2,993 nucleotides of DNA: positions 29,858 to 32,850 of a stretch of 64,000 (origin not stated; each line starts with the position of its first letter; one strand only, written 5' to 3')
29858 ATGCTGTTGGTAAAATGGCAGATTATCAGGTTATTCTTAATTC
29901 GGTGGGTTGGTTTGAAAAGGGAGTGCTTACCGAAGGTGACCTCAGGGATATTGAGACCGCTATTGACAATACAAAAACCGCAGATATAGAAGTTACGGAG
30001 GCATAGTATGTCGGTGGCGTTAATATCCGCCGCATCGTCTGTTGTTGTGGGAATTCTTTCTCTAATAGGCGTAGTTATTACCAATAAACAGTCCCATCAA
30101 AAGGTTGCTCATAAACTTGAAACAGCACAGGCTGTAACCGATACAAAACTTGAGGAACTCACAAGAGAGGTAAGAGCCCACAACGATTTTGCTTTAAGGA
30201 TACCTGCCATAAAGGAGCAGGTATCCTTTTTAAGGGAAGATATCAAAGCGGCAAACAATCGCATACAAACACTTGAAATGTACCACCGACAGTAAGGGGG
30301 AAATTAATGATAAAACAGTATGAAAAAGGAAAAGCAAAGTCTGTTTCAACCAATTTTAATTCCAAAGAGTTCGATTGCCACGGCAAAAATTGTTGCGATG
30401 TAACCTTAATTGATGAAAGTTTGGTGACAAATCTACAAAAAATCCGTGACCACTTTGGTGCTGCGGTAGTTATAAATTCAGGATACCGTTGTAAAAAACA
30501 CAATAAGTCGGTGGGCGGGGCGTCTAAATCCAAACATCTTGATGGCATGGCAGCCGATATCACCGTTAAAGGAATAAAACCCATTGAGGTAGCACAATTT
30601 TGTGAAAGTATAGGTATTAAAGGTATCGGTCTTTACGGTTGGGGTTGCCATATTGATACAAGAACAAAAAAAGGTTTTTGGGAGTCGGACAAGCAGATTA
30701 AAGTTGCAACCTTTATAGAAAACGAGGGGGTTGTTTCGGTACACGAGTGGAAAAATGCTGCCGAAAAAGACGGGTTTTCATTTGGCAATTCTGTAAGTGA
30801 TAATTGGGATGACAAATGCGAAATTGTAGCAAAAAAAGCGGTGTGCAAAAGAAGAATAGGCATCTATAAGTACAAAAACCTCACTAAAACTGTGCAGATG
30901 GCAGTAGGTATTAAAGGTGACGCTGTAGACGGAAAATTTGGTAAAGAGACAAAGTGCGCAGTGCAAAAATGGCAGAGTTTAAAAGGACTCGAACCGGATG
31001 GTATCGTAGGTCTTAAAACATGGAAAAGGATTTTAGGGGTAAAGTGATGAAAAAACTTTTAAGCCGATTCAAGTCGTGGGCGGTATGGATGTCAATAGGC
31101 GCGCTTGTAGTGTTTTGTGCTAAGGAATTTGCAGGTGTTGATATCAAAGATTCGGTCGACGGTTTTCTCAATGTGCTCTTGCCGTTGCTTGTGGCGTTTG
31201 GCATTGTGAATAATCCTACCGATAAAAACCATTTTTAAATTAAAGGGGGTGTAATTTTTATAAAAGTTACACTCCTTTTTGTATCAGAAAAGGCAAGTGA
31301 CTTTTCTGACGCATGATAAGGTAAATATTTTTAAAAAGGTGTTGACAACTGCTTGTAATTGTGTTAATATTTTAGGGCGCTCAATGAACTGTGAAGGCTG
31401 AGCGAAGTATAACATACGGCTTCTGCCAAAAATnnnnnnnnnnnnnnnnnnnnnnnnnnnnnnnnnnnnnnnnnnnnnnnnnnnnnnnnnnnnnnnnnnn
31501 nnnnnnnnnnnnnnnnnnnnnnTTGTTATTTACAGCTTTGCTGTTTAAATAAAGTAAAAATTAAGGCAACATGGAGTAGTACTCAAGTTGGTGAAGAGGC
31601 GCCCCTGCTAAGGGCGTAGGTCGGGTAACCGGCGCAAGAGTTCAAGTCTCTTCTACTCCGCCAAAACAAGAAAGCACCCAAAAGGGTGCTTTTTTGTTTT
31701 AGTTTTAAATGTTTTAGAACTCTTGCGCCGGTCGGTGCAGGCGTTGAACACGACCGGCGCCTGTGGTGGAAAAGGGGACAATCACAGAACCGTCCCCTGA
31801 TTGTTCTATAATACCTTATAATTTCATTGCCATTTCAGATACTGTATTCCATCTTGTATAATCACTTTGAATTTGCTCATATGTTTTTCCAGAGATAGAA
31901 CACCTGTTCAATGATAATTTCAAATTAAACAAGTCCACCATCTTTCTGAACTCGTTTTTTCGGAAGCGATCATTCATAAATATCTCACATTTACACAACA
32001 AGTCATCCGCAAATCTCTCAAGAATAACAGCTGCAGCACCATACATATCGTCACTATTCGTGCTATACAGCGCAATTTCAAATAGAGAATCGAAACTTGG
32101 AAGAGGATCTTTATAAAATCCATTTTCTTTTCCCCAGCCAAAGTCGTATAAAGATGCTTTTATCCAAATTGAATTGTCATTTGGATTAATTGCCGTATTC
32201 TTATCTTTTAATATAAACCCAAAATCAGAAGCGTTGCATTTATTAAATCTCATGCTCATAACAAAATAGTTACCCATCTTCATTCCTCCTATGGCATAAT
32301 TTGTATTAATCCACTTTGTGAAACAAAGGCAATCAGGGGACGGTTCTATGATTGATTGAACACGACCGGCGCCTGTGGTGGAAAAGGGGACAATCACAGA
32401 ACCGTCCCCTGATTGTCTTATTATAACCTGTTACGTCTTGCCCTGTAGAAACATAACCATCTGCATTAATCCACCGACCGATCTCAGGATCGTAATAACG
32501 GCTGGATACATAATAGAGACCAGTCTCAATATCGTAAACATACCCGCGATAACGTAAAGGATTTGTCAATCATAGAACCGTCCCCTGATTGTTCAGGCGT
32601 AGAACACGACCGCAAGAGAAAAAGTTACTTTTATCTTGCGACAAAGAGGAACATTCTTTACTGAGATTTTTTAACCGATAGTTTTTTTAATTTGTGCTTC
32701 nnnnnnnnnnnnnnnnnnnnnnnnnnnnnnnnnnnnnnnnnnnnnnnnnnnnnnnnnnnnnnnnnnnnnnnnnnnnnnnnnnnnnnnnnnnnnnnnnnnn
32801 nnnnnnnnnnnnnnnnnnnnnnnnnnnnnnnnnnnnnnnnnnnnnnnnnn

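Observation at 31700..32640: Cassette-like repeat architecture: a 61-bp perfect direct repeat brackets a single orphan gene, and a 25-bp perfect inverted repeat brackets an RHS-core fragment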

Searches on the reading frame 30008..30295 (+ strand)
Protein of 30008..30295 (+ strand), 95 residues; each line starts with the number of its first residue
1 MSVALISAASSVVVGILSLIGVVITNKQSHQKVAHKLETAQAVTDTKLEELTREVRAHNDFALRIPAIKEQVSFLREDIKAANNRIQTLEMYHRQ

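Call 92: search_protein_families(library=phrogs, proteins=[window:30008-30295:+], max_evalue=0.001)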
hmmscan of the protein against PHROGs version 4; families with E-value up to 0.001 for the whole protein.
window:30008-30295:+ (95 aa): 1 family
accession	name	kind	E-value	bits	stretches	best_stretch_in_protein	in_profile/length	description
phrog_1863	-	unknown function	5.9e-10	39.9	1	11-91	6-93/97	-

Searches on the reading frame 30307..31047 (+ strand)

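Call 11: search_protein_families(library=pfam, proteins=[window:30307-31047:+], max_evalue=0.1)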
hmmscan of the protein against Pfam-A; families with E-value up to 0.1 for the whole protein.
window:30307-31047:+ (246 aa): 3 families
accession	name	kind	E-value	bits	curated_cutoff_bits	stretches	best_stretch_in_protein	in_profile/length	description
PF08291.16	Peptidase_M15_3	-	1.1e-25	90.3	23.2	1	26-115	15-104/108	Peptidase M15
PF01471.23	PG_binding_1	-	3.2e-10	40.5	23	1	201-242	16-57/57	Putative peptidoglycan binding domain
PF05951.18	Peptidase_M15_2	-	1e-07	32.3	27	1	32-118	50-147/153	Bacterial protein of unknown function (DUF882)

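Call 92: search_protein_families(library=phrogs, proteins=[window:30307-31047:+], max_evalue=0.001)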
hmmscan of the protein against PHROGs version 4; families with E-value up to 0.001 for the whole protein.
window:30307-31047:+ (246 aa): 7 families
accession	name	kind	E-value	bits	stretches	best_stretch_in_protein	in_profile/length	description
phrog_894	-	lysis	2.2e-33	116.8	1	6-136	39-177/389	endolysin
phrog_2649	-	lysis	3.6e-18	67.4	1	59-244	62-237/261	endolysin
phrog_17373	-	other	2.8e-15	57.6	1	14-120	19-124/224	peptidase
phrog_25247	-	other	1.2e-09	38.8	1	41-124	426-509/520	peptidase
phrog_1493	-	lysis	6.9e-07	29.8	1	201-243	261-306/394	endolysin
phrog_1224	-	head and packaging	2.4e-06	28.1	1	201-242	24-64/438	endolysin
phrog_28234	-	lysis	3.2e-06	27.4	1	30-89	268-328/372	endolysin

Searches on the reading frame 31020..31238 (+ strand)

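Call 92: search_protein_families(library=phrogs, proteins=[window:31020-31238:+], max_evalue=0.001)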
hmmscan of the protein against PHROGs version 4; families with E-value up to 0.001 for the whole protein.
window:31020-31238:+ (72 aa): 2 families
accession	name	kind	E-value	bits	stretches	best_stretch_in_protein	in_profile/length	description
phrog_297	-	lysis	2.7e-09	38.1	1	8-69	6-73/176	holin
phrog_962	-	lysis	0.00057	20.9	1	14-69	7-68/152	holin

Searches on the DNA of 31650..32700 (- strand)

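Call 79: search_rna_families(source=window, start=31650, end=32700, threshold=evalue, max_evalue=1)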
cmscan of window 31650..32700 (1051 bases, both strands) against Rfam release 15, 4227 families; matches with E-value up to 1: 12.
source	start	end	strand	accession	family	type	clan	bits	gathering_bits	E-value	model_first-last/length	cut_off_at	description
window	32317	32425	-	RF03552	mir-43_2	Gene; miRNA;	-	29.2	90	0.00027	1-78/78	no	mir-43_2 microRNA precursor family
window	32327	32421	+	RF03445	mir-7552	Gene; miRNA;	-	27.6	59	0.046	1-63/63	no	mir-7552 microRNA precursor family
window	31663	31722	-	RF02371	PyrG_leader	Cis-reg; leader;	-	25.3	65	0.76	1-78/78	no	PyrG leader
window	31665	31765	-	RF00106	RNAI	Gene; antisense;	-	25.2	47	0.03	1-102/102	no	RNAI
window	32328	32417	+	RF03356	mir-4782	Gene; miRNA;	-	22.9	100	0.18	1-79/79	no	mir-4782 microRNA precursor family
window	31671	31726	-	RF02844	RefA9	Gene; antisense;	-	22.8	49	0.75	1-64/64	no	Enterococcus sRNA A9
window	31665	31725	-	RF01859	Phe_leader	Cis-reg; leader;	-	22.5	55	0.43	1-125/125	no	Phenylalanine leader peptide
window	31662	31699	+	RF02432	SpF25_sRNA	Gene; sRNA;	-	21.6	48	0.87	62-102/102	no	Streptococcus sRNA SpF25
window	31665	31742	-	RF01408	sraL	Gene; sRNA;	-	20.7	39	0.037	1-142/142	no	sraL Hfq binding RNA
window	31650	31698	+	RF01408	sraL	Gene; sRNA;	-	20.3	39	0.048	94-142/142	5'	sraL Hfq binding RNA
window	31671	31760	-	RF00035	OxyS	Gene; sRNA;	-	19.3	75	0.23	1-110/110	no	OxyS RNA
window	32331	32413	+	RF01945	mir-1388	Gene; miRNA;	-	18.8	58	0.68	1-93/93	no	mir-1388 microRNA precursor family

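Call 80: search_rna_families(sources=[L049, L075, L094, L033, L071, L078, L132], threshold=gathering)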
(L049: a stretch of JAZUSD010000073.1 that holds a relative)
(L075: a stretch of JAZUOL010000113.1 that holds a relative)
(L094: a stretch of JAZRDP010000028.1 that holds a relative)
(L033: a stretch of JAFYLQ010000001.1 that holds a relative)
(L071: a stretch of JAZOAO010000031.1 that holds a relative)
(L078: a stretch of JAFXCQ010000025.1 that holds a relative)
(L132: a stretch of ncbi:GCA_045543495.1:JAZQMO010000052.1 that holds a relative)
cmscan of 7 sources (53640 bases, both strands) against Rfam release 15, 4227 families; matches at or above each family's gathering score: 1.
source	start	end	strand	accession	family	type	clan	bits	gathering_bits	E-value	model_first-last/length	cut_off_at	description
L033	4559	4745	-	RF00174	Cobalamin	Cis-reg; riboswitch;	CL00101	56.8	31.5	1.6e-11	1-189/189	no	Cobalamin riboswitch aptamer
